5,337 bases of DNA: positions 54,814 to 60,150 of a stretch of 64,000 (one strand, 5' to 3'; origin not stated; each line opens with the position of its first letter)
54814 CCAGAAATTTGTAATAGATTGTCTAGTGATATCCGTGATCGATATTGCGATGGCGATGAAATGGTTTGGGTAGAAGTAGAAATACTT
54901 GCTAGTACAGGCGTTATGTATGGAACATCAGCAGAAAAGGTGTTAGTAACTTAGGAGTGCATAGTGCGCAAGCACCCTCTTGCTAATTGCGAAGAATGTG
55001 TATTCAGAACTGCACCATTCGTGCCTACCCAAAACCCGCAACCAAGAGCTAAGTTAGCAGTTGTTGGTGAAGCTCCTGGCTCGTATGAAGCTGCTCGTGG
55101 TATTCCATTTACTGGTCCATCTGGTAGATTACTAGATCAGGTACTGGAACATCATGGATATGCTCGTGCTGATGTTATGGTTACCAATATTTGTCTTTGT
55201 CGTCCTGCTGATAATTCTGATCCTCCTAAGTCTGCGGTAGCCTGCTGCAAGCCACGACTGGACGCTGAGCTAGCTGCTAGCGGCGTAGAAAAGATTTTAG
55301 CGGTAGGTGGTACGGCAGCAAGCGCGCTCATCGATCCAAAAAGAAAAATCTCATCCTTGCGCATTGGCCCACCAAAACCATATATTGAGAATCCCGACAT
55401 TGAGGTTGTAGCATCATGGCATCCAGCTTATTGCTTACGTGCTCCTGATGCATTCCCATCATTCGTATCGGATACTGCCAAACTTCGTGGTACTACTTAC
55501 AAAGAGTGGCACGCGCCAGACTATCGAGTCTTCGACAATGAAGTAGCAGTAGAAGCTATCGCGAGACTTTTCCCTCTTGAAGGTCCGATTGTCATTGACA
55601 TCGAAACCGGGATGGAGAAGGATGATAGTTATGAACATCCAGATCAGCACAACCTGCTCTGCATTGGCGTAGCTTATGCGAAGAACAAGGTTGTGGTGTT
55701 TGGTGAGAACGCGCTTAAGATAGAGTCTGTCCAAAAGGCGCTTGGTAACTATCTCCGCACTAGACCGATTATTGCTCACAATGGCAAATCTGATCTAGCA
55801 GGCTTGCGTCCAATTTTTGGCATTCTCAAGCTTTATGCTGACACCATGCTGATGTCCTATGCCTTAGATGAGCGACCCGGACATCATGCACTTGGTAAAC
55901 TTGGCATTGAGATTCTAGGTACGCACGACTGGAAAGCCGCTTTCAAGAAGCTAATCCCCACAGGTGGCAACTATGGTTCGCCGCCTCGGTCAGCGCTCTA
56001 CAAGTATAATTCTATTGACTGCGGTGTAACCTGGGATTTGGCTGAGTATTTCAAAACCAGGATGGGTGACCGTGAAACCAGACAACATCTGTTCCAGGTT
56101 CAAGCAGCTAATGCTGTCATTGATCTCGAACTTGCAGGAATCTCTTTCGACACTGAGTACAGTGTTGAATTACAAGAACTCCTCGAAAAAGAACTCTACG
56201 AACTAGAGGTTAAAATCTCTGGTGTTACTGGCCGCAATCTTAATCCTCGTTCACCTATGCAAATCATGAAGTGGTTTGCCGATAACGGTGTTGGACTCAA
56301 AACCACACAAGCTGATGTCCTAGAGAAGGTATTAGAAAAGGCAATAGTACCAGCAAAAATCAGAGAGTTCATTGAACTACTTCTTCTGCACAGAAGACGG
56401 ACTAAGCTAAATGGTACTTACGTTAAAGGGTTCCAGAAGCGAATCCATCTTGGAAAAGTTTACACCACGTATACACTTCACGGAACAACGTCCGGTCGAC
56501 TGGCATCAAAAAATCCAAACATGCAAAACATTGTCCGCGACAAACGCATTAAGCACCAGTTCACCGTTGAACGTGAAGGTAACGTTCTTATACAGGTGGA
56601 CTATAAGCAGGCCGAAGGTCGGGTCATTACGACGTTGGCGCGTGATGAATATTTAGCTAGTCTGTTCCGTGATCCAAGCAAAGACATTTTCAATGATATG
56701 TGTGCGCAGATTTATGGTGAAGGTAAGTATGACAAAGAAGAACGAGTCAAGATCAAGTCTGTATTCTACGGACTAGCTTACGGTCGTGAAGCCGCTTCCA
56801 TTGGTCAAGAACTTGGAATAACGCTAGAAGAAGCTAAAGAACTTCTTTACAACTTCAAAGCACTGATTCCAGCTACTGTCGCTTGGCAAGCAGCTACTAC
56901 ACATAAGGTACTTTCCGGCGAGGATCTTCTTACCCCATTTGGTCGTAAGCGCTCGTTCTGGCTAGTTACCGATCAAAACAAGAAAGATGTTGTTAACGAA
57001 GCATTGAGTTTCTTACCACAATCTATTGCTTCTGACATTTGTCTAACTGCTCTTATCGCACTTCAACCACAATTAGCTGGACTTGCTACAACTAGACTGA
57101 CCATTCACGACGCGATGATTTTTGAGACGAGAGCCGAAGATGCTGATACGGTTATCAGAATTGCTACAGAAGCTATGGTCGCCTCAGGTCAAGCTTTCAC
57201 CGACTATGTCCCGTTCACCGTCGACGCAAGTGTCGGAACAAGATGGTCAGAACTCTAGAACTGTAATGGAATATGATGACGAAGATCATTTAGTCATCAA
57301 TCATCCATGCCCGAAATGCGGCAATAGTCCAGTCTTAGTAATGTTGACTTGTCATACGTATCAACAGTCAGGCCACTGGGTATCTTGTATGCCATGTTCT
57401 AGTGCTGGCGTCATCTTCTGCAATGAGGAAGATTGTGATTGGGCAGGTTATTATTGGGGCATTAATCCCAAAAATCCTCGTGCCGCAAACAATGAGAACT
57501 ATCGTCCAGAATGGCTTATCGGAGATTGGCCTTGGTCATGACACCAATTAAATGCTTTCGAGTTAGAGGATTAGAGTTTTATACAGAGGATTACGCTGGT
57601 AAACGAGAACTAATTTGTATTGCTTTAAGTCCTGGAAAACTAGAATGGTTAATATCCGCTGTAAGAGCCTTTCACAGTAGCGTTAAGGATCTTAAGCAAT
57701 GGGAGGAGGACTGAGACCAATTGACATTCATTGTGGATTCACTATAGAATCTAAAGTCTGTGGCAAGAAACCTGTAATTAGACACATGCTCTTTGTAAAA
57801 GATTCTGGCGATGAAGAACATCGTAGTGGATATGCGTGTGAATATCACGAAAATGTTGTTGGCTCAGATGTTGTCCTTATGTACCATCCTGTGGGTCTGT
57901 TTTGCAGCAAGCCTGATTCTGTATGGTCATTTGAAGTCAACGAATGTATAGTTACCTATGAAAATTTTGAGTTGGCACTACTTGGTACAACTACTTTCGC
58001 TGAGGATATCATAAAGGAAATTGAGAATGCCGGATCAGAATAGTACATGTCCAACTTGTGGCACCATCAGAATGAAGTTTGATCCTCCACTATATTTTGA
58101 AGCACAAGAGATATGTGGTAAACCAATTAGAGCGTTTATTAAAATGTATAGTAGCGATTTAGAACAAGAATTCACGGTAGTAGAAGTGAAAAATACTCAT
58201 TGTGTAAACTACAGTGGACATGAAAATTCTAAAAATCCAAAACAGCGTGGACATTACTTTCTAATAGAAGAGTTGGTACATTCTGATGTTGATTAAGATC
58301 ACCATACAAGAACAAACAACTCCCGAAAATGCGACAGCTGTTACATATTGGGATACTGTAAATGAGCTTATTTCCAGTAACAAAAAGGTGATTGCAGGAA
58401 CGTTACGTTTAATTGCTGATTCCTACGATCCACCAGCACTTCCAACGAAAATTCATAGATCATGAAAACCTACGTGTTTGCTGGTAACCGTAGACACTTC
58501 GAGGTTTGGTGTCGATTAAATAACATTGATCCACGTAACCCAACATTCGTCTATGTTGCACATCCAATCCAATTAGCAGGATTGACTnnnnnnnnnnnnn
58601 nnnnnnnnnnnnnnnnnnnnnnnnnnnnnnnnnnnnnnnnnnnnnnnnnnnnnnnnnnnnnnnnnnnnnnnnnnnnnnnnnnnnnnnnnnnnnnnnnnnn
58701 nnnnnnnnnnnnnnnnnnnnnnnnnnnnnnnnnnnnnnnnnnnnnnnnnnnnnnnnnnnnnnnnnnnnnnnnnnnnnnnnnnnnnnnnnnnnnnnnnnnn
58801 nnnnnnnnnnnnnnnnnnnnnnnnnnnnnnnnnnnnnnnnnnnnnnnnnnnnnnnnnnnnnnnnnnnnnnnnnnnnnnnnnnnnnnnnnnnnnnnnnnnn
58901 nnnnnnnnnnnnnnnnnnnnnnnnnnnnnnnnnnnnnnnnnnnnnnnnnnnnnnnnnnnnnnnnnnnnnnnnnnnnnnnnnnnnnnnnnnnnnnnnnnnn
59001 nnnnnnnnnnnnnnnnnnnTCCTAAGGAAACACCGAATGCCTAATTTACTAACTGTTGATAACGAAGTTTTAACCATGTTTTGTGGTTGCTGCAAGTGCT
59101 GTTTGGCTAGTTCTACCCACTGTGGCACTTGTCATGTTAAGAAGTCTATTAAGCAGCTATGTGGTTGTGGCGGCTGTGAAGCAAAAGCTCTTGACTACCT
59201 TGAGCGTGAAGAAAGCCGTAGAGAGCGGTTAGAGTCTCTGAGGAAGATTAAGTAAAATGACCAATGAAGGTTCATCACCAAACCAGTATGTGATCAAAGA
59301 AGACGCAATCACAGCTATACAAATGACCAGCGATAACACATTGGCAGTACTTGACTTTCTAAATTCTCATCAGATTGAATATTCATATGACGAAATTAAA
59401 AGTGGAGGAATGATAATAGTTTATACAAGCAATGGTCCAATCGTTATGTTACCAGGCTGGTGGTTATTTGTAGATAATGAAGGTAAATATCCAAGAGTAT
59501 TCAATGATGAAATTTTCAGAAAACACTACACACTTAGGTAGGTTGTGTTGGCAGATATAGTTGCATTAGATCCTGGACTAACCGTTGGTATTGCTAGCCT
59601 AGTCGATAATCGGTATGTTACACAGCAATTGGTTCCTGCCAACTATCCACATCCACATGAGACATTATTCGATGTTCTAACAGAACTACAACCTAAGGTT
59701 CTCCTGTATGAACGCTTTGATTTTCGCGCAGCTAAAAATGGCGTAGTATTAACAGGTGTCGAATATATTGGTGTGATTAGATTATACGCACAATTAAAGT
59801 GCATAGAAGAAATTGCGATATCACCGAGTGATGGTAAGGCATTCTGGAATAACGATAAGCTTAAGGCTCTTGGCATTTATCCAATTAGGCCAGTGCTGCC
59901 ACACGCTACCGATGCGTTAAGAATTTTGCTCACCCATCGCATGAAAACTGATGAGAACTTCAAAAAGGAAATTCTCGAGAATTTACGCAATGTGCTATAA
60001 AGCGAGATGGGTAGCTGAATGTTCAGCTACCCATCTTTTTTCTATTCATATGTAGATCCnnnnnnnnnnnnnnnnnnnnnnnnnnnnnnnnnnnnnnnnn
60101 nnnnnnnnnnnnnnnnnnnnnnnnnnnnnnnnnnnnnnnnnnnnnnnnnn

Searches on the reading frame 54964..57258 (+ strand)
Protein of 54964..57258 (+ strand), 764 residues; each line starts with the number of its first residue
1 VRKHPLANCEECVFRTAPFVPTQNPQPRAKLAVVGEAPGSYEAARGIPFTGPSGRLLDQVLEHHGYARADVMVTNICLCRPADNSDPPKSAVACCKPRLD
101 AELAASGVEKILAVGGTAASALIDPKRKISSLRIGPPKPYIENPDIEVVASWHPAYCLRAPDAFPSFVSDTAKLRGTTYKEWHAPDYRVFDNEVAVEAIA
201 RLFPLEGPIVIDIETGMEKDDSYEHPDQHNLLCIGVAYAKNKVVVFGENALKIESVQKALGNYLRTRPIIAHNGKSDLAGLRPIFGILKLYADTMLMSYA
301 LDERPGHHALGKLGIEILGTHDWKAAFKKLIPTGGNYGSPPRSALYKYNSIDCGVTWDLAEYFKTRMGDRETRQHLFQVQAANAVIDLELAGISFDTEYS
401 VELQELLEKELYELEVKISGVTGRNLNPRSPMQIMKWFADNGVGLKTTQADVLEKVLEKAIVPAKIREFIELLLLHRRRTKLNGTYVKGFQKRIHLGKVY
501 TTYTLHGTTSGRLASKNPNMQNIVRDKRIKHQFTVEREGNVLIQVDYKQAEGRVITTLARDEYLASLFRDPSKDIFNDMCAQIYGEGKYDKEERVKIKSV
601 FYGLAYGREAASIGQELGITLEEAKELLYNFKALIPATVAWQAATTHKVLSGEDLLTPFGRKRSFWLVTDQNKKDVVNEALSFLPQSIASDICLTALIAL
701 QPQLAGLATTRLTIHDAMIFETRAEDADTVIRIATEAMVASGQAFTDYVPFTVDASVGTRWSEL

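Call 10: search_protein_families(library=phrogs, proteins=[window:54964-57258:+], max_evalue=0.001)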
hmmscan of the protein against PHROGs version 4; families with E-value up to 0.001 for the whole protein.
window:54964-57258:+ (764 aa): 7 families
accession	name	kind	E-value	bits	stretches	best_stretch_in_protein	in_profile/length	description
phrog_17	-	DNA, RNA and nucleotide metabolism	2.8e-95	321.5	1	19-763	470-1232/1445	DNA polymerase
phrog_15971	-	DNA, RNA and nucleotide metabolism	2.6e-21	77.2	1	381-763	10-374/376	DNA polymerase I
phrog_2573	-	DNA, RNA and nucleotide metabolism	1.9e-18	67.7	1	527-758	3-271/336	DNA polymerase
phrog_23226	-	DNA, RNA and nucleotide metabolism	1.2e-10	41.6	1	497-567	292-366/611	DNA polymerase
phrog_5995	-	DNA, RNA and nucleotide metabolism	3e-09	37.8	1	605-763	5-177/236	DNA polymerase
phrog_10285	-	DNA, RNA and nucleotide metabolism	9.5e-08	32.5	1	517-639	29-161/321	DNA polymerase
phrog_12241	-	DNA, RNA and nucleotide metabolism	2.8e-05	24.3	1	446-530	422-496/502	DNA polymerase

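Call 12: search_dna_similar(query=window:54964-57258:+, collection=phages, mode=protein, max_rows=15)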
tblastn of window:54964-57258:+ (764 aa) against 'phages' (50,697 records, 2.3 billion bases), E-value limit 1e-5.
Records with a match: 2297; places in all: 2298; records where one place covers at least 80% of the query: 34.
Best place of each record, by identity: <60% 2297.
By first word of the organism name: Mycobacterium 430; Bacillus 209; Salmonella 201; Klebsiella 160; Vibrio 153; Staphylococcus 153; Microbacterium 131; Enterococcus 117; Escherichia 107; Gordonia 78; and 80 more.
By host as written in the record: Mycobacterium smegmatis mc2 155 289; - 222; Klebsiella pneumoniae 76; Microbacterium foliorum NRRL B-24224 60; Mycobacterium smegmatis mc#155 59; Staphylococcus aureus 48; Listeria monocytogenes 44; Microbacterium foliorum NRRL B-24224 SEA 43; and 512 more.
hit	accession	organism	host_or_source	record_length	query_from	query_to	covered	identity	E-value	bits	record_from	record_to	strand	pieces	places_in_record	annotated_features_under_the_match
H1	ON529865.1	Brevundimonas phage vB_BpoS-StAshley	Brevundimonas pondensis LVF1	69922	9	761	99%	28.5%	1e-62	234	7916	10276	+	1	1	DNA polymerase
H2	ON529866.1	Brevundimonas phage vB_BpoS-MaInes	Brevundimonas pondensis LVF1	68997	9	761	99%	28.5%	1e-62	234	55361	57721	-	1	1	DNA polymerase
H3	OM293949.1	Weizmannia phage Youna2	Weizmannia coagulans KACC 15983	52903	31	764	90%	30.1%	2e-21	282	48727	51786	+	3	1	DNA polymerase A | DNA polymerase family A | hypothetical protein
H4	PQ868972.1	Curtobacterium phage Yappy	Curtobacterium flaccumfaciens NRRL ...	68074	204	761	73%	34.8%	5e-87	307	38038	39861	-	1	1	80: DNA polymerase I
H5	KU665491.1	Bacillus phage Mgbh1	Bacillus sp. MGK1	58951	62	763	92%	26.5%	6e-36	152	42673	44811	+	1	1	DNA-directed DNA polymerase-like protein | hypothetical protein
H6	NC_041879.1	Bacillus phage Mgbh1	Bacillus sp. MGK1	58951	62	763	92%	26.5%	6e-36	152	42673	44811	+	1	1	DNA polymerase | hypothetical protein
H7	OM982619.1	Pseudomonas phage Almagne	Pseudomonas syringae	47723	9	759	98%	24.7%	1e-30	136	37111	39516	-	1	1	DNA polymerase | dCMP deaminase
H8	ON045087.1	Stenotrophomonas virus Jojan60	Stenotrophomonas maltophilia Jojan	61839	154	764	80%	29.9%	2e-60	228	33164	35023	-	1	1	Prex DNA polymerase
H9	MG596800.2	Pseudomonas phage PMBT14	Pseudomonas fluorescens ATCC 13525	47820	9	759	98%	24.2%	1e-31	139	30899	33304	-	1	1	DNA polymerase I | dCMP deaminase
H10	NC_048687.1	Pseudomonas phage PMBT14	Pseudomonas fluorescens ATCC 13525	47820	9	759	98%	24.2%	1e-31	139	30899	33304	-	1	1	DNA polymerase I | dCMP deaminase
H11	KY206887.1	Clostridium phage Clo-PEP-1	Clostridium perfringens i-1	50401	52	761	93%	25.5%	1e-29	133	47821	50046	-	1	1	DNA polymerase I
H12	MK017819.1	Clostridium phage CPD4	Clostridium perfringens ATCC 13124; ...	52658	52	761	93%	25.5%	1e-29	132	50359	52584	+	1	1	DNA polymerase I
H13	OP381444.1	Clostridium phage P21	Clostridium perfringens ZWCP 21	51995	52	761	93%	25.4%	3e-29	131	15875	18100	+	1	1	hypothetical protein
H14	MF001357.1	Clostridium phage CP3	Clostridium perfringens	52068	52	761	93%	25.4%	6e-29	130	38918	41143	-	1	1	DNA polymerase I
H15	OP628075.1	Lysinibacillus phage vB_LfM_LysYB1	Lysinibacillus fusiformis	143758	29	764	96%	24.2%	1e-26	123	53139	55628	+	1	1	DNA polymerase family A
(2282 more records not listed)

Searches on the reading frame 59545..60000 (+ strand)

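Call 81: search_protein_families(library=phrogs, proteins=[window:59545-60000:+], max_evalue=0.01)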
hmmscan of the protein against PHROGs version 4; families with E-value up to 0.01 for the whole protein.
window:59545-60000:+ (151 aa): 1 family
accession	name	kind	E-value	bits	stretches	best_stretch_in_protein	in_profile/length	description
phrog_1981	-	unknown function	6.6e-11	43.3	1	3-141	27-188/217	-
